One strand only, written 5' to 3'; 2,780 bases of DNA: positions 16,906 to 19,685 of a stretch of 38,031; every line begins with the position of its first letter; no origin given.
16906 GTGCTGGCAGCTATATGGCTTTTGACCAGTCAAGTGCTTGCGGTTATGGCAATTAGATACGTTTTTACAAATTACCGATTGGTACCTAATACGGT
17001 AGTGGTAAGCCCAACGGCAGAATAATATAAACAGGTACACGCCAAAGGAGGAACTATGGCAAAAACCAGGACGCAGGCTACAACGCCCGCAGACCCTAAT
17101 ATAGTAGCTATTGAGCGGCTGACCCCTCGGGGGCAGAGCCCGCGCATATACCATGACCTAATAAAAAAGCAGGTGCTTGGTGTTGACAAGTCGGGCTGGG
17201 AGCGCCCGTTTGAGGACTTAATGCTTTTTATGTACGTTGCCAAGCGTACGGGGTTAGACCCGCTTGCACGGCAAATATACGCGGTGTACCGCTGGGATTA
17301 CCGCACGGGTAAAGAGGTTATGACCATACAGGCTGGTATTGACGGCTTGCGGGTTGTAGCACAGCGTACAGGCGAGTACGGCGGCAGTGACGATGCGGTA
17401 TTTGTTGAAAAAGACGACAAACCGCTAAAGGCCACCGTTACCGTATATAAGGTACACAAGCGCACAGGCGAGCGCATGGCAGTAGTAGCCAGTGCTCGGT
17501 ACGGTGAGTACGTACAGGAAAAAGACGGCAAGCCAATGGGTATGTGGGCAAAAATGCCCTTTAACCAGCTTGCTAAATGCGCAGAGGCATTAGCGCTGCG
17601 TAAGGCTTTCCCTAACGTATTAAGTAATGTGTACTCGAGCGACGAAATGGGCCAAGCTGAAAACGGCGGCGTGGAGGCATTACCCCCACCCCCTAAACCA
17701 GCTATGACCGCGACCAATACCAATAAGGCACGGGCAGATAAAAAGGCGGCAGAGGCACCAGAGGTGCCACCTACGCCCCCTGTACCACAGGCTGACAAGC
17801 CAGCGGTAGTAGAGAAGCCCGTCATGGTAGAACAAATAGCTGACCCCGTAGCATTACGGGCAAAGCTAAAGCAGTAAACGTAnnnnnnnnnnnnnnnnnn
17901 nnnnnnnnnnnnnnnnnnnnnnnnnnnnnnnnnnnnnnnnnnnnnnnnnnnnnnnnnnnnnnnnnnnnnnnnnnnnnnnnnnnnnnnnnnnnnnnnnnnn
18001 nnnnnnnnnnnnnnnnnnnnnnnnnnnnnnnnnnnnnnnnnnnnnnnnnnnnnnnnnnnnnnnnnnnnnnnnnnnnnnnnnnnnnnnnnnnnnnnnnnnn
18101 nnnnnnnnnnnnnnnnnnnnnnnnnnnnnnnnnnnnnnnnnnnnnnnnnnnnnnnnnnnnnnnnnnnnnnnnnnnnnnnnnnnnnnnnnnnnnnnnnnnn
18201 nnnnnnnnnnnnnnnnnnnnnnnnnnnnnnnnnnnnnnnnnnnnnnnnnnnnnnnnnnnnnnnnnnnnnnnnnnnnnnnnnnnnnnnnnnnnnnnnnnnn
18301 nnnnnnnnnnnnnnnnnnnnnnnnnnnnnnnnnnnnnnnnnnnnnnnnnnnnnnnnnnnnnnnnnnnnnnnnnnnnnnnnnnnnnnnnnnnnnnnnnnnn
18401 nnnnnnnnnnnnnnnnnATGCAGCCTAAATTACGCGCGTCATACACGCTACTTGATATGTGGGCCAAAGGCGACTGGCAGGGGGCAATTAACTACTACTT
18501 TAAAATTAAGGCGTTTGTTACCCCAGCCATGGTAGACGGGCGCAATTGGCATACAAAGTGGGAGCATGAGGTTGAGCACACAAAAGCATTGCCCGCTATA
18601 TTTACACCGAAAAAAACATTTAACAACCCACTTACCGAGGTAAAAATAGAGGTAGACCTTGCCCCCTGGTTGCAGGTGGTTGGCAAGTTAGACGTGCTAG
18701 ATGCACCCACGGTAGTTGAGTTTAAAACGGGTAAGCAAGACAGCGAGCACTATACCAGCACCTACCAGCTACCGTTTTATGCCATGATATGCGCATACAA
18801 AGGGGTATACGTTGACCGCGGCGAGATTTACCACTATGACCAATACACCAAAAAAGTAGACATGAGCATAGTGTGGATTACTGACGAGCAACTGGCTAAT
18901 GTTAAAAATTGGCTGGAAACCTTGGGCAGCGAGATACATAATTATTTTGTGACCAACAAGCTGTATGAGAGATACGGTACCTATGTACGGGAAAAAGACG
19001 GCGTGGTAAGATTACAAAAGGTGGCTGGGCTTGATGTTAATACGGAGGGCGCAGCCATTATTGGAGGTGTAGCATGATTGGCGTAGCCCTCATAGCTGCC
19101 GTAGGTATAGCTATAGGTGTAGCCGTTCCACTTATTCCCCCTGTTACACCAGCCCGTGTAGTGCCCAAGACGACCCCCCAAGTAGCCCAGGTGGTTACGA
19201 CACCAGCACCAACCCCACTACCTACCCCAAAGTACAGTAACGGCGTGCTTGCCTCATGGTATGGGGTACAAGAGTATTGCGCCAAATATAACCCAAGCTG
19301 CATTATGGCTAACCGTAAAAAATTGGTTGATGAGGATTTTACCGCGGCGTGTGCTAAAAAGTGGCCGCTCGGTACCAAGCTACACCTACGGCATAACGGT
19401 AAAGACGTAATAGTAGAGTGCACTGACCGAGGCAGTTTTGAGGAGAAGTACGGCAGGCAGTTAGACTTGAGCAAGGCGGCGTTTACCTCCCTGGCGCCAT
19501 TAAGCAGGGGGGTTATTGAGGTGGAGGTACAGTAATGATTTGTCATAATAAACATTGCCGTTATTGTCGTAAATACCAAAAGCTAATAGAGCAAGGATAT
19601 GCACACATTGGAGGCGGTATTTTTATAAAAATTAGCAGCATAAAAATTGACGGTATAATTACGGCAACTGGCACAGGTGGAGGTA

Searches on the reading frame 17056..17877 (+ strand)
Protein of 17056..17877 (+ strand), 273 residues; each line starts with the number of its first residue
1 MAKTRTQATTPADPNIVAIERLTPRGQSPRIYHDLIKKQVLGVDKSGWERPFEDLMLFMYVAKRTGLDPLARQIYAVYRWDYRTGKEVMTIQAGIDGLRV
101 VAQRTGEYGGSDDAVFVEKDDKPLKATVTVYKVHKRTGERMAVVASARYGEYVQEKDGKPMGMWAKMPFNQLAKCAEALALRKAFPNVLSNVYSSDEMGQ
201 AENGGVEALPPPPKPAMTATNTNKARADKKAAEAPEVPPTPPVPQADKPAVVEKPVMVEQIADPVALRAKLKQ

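Call 54: search_protein_families(library=pfam, proteins=[window:17056-17877:+], max_evalue=0.001)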
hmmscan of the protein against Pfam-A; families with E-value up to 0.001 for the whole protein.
window:17056-17877:+ (273 aa): 1 family
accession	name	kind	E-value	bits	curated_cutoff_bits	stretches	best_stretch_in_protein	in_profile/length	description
PF03837.19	RecT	-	1.8e-27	96.6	24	1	53-203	22-192/198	RecT family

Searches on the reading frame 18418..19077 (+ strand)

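Call 54: search_protein_families(library=pfam, proteins=[window:18418-19077:+], max_evalue=0.001)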
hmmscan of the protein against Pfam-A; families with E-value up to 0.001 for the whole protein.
window:18418-19077:+ (219 aa): 1 family
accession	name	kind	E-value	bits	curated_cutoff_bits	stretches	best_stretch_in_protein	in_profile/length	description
PF01930.23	Cas_Cas4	-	0.00025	21.6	22.7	1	80-167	52-129/160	Domain of unknown function DUF83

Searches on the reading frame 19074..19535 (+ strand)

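Call 78: search_protein_families(library=pfam, proteins=[window:19074-19535:+], max_evalue=0.01)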
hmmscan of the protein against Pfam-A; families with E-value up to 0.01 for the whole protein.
window:19074-19535:+ (153 aa): 1 family
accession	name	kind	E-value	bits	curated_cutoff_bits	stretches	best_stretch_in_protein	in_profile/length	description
PF03330.24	DPBB_1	-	5.7e-12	46.2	28.8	1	59-152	5-83/83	Lytic transglycolase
